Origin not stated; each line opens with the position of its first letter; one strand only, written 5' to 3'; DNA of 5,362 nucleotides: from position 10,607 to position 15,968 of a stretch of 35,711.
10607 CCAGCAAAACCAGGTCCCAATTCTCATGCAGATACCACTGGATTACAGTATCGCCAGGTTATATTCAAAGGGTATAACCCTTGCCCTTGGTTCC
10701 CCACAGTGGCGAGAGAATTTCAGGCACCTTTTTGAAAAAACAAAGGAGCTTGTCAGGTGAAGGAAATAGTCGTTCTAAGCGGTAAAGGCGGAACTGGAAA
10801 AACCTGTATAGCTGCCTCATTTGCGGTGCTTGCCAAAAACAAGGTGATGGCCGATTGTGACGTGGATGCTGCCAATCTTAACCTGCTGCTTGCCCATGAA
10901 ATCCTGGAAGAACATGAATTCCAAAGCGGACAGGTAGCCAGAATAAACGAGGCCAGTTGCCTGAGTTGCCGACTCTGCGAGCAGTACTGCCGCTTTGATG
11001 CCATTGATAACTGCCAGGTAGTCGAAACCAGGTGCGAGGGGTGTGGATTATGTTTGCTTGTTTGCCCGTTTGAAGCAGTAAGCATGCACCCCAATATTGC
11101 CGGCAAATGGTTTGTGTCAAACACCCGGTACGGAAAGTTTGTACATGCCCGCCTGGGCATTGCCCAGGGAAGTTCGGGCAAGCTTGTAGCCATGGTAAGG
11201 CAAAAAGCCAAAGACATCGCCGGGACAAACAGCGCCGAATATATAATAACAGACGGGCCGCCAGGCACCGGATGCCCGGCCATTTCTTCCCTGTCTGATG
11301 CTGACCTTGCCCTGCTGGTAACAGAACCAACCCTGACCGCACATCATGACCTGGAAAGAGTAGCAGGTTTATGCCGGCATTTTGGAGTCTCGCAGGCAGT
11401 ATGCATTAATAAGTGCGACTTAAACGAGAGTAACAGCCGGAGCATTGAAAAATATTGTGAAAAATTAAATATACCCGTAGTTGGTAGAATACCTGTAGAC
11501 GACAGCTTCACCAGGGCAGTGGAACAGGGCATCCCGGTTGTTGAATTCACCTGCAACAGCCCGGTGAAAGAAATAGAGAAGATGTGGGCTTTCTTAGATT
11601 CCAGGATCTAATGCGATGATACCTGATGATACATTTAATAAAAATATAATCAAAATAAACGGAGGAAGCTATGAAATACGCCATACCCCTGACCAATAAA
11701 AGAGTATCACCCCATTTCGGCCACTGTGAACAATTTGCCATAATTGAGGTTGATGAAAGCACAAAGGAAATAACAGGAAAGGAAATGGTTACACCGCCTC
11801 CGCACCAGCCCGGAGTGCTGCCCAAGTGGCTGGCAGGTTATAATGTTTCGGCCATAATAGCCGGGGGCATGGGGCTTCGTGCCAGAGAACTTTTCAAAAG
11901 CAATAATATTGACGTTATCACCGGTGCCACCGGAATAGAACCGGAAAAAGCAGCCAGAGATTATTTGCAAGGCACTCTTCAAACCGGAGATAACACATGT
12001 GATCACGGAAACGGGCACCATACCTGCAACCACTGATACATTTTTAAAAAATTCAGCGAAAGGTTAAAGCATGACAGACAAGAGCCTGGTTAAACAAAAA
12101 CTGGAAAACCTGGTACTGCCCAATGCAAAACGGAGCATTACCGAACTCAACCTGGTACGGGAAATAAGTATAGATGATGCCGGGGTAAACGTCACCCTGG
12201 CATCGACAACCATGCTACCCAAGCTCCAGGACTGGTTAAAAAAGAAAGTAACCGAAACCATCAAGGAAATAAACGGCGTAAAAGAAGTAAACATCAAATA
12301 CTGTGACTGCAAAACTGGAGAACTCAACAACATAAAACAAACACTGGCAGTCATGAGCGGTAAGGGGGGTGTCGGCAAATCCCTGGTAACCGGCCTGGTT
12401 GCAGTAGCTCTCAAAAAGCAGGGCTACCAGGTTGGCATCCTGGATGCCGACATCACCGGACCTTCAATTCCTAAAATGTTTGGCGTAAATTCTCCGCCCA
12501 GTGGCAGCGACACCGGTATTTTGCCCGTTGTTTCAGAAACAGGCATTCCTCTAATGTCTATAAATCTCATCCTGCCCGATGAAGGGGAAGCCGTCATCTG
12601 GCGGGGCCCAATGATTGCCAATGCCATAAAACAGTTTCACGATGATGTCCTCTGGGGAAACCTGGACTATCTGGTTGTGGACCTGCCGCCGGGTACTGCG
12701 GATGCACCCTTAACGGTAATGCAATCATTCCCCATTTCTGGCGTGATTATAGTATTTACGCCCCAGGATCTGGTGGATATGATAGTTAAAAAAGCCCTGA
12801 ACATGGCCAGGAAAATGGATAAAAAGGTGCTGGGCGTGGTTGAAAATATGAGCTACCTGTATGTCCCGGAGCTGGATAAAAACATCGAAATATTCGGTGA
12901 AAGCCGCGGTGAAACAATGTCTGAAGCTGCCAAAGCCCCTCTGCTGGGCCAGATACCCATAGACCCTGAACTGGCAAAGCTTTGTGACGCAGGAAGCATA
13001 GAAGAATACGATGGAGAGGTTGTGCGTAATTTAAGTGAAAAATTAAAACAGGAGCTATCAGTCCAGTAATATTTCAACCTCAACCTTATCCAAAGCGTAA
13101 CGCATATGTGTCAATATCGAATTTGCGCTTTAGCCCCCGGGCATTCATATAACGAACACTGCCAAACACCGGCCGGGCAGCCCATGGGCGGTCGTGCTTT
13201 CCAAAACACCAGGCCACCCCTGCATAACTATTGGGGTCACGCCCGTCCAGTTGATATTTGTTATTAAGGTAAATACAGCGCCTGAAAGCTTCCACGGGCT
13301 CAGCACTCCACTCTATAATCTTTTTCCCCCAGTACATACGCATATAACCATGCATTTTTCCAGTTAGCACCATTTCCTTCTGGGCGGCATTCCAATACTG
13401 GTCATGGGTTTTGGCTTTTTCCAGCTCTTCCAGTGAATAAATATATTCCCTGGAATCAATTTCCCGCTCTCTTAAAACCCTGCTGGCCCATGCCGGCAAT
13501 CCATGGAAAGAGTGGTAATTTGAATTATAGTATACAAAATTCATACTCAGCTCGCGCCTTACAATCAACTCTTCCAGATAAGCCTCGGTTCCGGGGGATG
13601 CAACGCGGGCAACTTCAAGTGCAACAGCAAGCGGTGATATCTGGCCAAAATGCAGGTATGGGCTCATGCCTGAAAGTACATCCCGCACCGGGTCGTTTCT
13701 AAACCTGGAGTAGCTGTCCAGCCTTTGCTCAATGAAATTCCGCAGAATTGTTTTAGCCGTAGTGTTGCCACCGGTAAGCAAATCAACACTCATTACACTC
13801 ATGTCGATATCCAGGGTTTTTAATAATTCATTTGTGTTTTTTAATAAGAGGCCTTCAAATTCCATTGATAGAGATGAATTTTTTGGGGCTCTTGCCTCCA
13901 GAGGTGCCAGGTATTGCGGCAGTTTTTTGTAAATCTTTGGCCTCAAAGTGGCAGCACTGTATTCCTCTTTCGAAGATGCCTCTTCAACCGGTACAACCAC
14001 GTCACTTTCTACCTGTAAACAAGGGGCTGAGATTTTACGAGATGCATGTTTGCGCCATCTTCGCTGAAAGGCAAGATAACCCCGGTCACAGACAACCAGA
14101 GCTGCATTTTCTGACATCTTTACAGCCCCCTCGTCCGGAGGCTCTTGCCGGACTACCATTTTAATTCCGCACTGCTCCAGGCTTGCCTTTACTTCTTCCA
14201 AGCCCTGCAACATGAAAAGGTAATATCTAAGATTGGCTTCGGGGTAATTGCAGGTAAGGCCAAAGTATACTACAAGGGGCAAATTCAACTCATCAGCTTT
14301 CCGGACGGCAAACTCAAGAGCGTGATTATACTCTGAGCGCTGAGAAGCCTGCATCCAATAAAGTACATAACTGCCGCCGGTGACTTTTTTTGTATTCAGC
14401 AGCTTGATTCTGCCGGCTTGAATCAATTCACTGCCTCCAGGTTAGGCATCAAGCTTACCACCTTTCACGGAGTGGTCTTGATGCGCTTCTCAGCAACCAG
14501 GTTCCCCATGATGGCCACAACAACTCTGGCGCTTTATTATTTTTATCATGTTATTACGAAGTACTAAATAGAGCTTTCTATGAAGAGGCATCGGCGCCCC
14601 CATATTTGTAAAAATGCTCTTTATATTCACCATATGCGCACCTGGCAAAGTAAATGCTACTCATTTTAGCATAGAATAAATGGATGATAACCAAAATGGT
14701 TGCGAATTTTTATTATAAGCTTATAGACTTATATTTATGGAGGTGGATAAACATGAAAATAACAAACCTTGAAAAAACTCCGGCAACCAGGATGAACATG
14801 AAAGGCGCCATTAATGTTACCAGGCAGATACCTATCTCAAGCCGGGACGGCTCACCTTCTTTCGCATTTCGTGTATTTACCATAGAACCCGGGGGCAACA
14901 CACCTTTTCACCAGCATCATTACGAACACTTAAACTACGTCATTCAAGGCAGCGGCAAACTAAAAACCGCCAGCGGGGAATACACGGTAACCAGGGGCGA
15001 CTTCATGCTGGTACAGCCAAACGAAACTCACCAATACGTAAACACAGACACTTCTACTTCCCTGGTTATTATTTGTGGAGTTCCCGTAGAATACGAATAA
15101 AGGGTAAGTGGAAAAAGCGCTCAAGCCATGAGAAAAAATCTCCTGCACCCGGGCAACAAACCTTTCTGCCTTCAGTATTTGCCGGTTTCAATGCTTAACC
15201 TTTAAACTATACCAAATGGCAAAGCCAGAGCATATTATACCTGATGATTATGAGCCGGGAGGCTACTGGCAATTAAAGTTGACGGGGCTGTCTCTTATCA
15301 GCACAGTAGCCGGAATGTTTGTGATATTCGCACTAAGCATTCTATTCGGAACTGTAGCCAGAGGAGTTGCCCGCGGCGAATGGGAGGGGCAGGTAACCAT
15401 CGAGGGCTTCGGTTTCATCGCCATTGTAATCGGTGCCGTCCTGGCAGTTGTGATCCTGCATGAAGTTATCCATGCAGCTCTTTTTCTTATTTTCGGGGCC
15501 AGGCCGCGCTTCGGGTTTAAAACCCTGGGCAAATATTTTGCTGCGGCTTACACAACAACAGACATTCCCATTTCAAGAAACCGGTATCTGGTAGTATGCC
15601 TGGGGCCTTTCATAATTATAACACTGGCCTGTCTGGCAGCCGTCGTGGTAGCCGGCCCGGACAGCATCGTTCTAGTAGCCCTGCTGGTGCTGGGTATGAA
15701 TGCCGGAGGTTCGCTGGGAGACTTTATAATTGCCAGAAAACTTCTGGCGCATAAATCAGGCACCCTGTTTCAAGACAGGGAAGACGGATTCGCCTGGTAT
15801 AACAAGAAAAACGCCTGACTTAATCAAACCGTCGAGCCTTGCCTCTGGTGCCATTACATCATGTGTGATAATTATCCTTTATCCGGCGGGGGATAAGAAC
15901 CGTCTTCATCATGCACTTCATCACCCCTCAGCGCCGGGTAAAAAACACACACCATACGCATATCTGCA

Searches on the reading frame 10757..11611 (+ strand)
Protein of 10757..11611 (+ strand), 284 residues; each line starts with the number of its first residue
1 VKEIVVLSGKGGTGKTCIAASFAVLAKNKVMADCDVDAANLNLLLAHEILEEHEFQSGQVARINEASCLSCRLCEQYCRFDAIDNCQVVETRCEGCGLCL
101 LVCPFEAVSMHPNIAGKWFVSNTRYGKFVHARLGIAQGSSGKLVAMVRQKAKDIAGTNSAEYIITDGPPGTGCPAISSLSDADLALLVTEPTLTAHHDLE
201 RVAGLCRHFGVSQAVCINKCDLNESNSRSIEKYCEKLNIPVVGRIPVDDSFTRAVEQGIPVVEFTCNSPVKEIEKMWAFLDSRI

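Call 6: search_protein_families(library=pfam, proteins=[window:10757-11611:+])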
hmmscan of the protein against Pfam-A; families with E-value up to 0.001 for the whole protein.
window:10757-11611:+ (284 aa): 10 families
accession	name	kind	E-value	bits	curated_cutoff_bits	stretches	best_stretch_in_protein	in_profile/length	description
PF10609.15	ParA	-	4e-15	56.3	27.1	1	158-273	110-237/246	NUBPL iron-transfer P-loop NTPase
PF01656.29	CbiA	-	1.2e-13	51.5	25.4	1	4-261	1-125/125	CobQ/CobB/MinD/ParA nucleotide binding domain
PF00037.32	Fer4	-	6.7e-09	35.7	21.1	2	88-108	3-23/24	4Fe-4S binding domain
PF14697.11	Fer4_21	-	4.2e-08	33.6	35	1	61-110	1-59/59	4Fe-4S dicluster domain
PF12838.12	Fer4_7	-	2.1e-07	31.7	27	0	92-111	1-20/52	4Fe-4S dicluster domain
PF25160.1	LdpA_Fe-S-bd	-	3.4e-07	30.4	27.6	1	72-111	7-46/49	LdpA Fe-S cluster-binding domain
PF12837.12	Fer4_6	-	1e-06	28.8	25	1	88-107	4-23/24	4Fe-4S binding domain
PF12797.12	Fer4_2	-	5.9e-06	26.4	24.5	0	90-105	7-22/22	4Fe-4S binding domain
PF13614.12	AAA_31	-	0.00023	21.6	27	0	1-38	1-40/177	AAA domain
PF00009.33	GTP_EFTU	-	0.0007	19.7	26.5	0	176-235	87-147/188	Elongation factor Tu GTP binding domain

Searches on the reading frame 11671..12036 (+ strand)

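Call 30: search_protein_families(library=pfam, proteins=[window:11671-12036:+], max_evalue=0.00001)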
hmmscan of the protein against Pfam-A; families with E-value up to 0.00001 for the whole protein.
window:11671-12036:+ (121 aa): 1 family
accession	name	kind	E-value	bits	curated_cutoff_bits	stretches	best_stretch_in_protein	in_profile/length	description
PF02579.22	Nitro_FeMo-Co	-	2.8e-21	76.1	26.3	1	9-99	2-93/94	Dinitrogenase iron-molybdenum cofactor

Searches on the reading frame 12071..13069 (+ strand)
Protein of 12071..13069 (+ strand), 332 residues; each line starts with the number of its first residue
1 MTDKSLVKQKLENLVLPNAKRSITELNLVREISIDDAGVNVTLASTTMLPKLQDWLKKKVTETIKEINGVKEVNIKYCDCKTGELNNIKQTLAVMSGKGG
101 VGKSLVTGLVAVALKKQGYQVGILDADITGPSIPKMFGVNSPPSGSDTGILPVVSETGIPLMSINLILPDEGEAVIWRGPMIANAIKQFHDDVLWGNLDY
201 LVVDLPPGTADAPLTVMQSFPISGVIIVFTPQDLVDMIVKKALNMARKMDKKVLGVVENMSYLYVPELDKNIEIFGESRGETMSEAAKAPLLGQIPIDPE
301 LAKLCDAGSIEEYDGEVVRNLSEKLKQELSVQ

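Call 30: search_protein_families(library=pfam, proteins=[window:12071-13069:+], max_evalue=0.00001)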
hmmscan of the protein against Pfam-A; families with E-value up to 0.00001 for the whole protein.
window:12071-13069:+ (332 aa): 3 families
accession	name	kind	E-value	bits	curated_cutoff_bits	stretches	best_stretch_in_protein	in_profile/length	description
PF10609.15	ParA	-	4.9e-88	295.1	27.1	1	87-310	1-226/246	NUBPL iron-transfer P-loop NTPase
PF01883.24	FeS_assembly_P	-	1e-09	39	23.5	1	7-74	4-72/73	Iron-sulfur cluster assembly protein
PF01656.29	CbiA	-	1.5e-09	38.3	25.4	1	92-304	1-118/125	CobQ/CobB/MinD/ParA nucleotide binding domain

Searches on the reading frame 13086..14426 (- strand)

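Call 30: search_protein_families(library=pfam, proteins=[window:13086-14426:-], max_evalue=0.00001)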
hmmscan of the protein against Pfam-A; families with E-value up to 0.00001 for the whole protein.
window:13086-14426:- (446 aa): 1 family
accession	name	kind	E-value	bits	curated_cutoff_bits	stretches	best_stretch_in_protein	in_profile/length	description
PF00875.24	DNA_photolyase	-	3.5e-20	73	26.6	1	21-178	1-162/164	DNA photolyase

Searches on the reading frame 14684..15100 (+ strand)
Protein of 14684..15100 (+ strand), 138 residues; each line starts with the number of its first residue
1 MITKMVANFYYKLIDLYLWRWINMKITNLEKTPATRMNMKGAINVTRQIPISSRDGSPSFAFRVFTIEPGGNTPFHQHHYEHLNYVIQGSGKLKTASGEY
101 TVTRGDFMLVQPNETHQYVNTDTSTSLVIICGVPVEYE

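Call 30: search_protein_families(library=pfam, proteins=[window:14684-15100:+], max_evalue=0.00001)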
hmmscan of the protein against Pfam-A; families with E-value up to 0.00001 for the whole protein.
window:14684-15100:+ (138 aa): 2 families
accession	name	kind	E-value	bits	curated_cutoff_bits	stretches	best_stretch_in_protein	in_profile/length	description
PF07883.17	Cupin_2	-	3.1e-15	56.1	27.2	1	64-130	2-67/70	Cupin domain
PF02311.25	AraC_binding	-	1.5e-10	41.3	21.1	1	69-122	12-65/135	AraC-like ligand binding domain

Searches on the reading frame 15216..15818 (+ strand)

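Call 30: search_protein_families(library=pfam, proteins=[window:15216-15818:+], max_evalue=0.00001)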
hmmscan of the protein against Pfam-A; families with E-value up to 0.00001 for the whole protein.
window:15216-15818:+ (200 aa): 1 family
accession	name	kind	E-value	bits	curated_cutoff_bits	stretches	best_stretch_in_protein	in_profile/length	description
PF11667.14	DUF3267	-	3.7e-21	75.9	27.1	1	76-182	2-106/108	Putative zincin peptidase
